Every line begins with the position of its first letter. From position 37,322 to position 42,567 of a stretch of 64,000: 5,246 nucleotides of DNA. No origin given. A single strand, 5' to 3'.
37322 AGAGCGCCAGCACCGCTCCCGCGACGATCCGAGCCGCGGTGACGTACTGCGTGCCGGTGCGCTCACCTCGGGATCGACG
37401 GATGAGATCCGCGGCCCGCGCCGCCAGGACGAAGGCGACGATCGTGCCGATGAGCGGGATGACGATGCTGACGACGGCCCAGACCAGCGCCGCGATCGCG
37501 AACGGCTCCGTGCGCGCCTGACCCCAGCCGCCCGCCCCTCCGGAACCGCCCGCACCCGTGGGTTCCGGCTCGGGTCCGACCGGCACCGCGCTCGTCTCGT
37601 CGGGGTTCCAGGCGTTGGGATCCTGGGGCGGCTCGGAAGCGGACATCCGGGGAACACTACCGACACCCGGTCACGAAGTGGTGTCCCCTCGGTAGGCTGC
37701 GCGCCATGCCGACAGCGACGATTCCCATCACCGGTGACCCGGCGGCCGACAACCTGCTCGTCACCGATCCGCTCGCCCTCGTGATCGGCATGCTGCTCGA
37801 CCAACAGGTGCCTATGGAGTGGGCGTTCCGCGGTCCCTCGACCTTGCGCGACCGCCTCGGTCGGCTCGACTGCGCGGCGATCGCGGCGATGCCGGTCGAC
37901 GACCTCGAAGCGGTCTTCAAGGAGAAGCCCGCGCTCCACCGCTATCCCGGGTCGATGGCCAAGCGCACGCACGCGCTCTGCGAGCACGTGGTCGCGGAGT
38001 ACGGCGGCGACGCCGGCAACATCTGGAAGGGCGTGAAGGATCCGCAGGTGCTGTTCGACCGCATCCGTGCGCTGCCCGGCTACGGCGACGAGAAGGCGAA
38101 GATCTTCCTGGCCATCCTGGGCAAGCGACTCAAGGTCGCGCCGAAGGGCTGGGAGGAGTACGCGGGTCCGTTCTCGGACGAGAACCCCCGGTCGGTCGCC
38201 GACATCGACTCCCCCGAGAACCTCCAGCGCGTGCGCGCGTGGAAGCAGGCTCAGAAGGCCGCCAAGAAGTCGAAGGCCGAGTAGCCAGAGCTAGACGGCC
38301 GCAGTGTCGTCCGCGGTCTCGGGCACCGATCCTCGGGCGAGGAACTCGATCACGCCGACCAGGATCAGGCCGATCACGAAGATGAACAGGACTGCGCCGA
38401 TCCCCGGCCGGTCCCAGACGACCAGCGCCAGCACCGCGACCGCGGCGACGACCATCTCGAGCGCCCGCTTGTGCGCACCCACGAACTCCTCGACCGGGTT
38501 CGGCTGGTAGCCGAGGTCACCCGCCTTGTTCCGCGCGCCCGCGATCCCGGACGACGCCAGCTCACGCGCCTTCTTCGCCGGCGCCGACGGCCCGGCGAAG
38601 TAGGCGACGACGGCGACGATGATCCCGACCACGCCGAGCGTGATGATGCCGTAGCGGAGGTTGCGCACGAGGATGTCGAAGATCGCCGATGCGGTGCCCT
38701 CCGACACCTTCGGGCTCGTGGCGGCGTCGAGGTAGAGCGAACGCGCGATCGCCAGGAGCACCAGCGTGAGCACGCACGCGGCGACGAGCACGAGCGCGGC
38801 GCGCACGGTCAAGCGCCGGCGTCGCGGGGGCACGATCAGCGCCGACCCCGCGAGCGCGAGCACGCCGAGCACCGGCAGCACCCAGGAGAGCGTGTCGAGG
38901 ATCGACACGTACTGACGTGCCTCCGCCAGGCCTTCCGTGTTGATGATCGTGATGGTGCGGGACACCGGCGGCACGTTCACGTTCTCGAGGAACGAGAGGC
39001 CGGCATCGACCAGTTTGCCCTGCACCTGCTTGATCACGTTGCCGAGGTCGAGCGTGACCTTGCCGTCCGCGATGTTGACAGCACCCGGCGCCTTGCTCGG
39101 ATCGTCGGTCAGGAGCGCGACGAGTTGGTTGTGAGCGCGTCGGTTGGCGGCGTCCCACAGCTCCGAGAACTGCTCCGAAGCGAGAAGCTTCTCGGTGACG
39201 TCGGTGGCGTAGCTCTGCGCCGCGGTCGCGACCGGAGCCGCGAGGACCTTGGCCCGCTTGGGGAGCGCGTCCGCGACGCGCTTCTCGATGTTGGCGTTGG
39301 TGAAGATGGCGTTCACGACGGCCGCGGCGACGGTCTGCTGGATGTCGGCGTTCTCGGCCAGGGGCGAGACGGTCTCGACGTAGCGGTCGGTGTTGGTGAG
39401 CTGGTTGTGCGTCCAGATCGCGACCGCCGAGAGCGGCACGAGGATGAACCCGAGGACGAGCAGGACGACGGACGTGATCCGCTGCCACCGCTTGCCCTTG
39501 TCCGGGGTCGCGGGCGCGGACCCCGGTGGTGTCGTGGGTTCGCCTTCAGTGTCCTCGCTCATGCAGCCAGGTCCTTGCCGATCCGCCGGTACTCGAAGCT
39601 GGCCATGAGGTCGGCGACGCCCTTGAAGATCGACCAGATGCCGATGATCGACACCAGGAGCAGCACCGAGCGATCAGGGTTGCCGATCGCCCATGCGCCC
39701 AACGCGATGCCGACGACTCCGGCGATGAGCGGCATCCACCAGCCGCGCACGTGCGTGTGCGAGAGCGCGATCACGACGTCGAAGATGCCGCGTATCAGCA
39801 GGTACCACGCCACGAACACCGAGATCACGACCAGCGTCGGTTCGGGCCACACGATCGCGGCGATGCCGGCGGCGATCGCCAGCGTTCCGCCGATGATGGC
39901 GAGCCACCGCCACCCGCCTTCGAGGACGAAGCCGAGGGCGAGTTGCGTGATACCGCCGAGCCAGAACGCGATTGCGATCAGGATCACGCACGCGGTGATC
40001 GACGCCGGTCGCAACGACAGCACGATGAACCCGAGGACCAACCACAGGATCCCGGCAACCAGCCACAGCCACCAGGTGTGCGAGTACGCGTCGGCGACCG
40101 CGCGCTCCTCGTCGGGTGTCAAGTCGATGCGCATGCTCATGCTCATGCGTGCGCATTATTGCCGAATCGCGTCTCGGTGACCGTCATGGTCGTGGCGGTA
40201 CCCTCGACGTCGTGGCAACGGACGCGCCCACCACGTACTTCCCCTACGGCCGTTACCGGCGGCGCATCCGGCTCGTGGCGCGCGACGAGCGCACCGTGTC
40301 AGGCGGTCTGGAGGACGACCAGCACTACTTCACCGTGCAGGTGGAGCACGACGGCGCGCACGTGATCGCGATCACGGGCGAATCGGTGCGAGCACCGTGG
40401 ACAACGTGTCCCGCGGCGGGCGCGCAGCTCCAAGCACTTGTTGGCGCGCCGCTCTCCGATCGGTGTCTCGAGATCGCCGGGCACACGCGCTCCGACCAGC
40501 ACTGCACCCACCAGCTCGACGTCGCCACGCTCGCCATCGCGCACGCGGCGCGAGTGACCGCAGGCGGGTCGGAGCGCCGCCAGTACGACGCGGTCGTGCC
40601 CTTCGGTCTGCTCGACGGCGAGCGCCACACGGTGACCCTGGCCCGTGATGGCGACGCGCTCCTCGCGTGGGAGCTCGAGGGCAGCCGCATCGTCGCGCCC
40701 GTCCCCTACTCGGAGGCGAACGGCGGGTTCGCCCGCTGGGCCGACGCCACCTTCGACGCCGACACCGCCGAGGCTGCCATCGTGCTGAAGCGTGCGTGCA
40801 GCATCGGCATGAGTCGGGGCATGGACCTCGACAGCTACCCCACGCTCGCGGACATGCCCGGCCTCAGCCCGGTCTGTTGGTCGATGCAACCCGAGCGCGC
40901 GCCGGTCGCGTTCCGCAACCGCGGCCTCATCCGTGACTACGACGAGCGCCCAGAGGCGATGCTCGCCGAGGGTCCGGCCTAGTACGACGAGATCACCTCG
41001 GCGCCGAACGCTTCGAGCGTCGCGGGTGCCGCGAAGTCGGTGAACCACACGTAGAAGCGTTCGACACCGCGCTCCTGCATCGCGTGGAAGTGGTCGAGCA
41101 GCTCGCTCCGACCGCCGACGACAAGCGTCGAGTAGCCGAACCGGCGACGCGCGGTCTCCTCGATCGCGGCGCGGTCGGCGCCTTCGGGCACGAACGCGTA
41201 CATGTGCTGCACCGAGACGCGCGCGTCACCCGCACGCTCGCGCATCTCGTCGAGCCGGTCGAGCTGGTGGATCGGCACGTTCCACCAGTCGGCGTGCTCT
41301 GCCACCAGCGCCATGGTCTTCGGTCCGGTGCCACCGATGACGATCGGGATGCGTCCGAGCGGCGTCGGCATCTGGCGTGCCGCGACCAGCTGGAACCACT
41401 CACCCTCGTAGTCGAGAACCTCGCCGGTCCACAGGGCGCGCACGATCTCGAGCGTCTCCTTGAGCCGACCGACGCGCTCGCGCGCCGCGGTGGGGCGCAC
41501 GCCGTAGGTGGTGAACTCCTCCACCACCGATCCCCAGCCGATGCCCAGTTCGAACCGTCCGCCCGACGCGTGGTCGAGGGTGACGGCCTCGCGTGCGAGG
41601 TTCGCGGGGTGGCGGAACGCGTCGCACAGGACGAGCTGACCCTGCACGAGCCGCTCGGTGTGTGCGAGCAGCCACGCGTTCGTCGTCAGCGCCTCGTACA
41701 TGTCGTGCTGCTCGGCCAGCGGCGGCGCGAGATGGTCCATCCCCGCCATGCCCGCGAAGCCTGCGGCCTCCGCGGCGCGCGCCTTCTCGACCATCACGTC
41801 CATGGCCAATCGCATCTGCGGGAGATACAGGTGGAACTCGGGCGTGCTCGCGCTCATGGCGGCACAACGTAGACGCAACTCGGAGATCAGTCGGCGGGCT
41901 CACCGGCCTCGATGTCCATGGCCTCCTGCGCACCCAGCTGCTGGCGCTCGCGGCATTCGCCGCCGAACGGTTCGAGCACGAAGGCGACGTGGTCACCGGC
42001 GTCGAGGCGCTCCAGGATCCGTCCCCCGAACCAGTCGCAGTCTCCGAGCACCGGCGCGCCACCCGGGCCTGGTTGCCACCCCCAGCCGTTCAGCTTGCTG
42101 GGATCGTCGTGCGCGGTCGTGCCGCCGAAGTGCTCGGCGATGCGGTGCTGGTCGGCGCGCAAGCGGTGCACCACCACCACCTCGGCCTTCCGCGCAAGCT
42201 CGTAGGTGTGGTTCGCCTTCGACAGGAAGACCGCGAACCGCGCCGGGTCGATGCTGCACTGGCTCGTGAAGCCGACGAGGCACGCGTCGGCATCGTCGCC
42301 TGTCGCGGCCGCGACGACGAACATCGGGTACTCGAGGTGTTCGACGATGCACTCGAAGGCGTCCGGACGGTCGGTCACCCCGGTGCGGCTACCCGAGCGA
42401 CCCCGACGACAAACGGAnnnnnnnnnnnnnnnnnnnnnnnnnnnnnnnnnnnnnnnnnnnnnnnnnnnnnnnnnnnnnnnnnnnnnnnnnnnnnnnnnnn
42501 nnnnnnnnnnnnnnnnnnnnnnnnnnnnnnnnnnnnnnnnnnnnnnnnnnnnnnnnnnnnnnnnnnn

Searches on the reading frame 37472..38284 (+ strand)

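Call 64: search_protein_families(library=pfam, max_evalue=0.00001, proteins=[window:37472-38284:+])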
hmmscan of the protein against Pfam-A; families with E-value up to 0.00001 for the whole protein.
window:37472-38284:+ (270 aa): 1 family
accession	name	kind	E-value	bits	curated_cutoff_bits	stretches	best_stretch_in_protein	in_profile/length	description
PF00730.31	HhH-GPD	-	3.8e-06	27.7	26.2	1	105-262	1-94/108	HhH-GPD superfamily base excision DNA repair protein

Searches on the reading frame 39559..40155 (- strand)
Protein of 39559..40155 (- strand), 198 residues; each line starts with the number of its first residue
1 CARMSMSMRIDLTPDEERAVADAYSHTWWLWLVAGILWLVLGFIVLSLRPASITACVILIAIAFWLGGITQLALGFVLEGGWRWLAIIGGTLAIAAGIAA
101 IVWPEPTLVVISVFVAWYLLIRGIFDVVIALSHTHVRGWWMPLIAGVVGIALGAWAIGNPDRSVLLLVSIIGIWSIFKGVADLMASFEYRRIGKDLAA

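Call 64: search_protein_families(library=pfam, max_evalue=0.00001, proteins=[window:39559-40155:-])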
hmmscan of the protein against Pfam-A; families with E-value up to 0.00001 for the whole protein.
window:39559-40155:- (198 aa): 1 family
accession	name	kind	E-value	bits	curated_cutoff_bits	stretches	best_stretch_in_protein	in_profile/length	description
PF03729.18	DUF308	-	2.9e-23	82.3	25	3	90-157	3-72/73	Short repeat of unknown function (DUF308)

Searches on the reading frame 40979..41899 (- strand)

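Call 64: search_protein_families(library=pfam, max_evalue=0.00001, proteins=[window:40979-41899:-])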
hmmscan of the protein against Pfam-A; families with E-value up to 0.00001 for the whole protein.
window:40979-41899:- (306 aa): 1 family
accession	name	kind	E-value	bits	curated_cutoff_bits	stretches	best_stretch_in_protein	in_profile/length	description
PF00296.26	Bac_luciferase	-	5.5e-42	144.7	27.9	1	33-227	22-217/314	Luciferase-like monooxygenase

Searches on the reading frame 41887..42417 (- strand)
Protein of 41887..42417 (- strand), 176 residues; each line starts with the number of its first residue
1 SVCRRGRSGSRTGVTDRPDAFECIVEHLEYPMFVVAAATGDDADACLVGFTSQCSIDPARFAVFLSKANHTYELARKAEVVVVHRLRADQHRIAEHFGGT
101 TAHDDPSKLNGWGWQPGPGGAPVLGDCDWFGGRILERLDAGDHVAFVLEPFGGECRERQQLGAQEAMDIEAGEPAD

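Call 64: search_protein_families(library=pfam, max_evalue=0.00001, proteins=[window:41887-42417:-])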
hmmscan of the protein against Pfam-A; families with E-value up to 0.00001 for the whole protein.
window:41887-42417:- (176 aa): 1 family
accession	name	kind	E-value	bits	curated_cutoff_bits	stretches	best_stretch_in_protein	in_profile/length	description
PF01613.24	Flavin_Reduct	-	9.2e-23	81.5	27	1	27-158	3-136/153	Flavin reductase like domain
